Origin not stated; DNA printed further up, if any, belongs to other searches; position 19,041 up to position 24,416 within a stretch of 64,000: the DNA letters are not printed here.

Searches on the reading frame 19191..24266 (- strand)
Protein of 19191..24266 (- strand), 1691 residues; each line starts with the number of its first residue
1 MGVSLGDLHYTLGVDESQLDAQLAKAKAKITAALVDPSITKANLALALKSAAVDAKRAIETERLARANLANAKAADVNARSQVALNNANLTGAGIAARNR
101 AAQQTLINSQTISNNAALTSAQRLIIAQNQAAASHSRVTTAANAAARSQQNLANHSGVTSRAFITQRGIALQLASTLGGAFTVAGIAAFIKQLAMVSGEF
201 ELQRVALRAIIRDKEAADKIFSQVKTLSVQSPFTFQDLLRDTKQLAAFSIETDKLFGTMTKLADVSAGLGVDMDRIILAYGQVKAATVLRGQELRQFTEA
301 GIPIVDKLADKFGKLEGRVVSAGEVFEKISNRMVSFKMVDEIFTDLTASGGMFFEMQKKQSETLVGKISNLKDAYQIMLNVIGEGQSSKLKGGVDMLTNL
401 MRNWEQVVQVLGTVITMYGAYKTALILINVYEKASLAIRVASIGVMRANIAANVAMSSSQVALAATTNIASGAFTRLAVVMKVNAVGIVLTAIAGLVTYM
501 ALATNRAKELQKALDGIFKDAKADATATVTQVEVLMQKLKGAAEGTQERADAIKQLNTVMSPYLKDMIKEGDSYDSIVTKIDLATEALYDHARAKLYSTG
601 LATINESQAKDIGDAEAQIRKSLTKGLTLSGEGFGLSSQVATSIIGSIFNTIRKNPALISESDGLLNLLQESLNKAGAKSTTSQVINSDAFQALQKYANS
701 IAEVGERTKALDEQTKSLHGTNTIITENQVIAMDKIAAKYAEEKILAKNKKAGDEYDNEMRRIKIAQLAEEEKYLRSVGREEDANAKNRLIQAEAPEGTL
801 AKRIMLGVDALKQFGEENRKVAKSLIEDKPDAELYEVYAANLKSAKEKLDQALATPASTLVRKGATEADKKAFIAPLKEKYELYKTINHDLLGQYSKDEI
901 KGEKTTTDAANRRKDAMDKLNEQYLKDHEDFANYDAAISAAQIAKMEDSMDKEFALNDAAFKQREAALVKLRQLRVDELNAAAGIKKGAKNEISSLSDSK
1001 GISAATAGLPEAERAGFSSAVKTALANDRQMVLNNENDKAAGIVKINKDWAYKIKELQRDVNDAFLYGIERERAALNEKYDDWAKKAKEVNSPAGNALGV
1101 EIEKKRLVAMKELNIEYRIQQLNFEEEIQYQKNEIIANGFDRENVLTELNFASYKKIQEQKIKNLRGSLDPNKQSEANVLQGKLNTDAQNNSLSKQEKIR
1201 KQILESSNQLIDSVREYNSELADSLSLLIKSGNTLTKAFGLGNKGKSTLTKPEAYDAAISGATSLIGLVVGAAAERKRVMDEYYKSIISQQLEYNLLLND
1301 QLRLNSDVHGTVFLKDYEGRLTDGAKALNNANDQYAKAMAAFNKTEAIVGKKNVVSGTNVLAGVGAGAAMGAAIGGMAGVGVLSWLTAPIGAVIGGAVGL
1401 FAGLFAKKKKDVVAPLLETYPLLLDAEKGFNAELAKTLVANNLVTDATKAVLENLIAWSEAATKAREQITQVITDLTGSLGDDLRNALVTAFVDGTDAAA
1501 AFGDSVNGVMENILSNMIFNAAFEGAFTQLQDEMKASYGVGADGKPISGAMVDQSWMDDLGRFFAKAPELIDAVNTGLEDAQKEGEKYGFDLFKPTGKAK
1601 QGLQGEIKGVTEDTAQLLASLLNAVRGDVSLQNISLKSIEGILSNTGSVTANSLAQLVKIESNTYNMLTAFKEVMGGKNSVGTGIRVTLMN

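Call 24: search_protein_families(library=pfam, proteins=[window:19191-24266:-], max_evalue=0.01)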
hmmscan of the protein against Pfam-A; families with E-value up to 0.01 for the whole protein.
window:19191-24266:- (1691 aa): 1 family
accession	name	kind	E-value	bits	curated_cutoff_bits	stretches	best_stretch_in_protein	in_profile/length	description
PF20155.4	TMP_3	-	8.7e-16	58.6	41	1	202-382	12-190/192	Tape measure protein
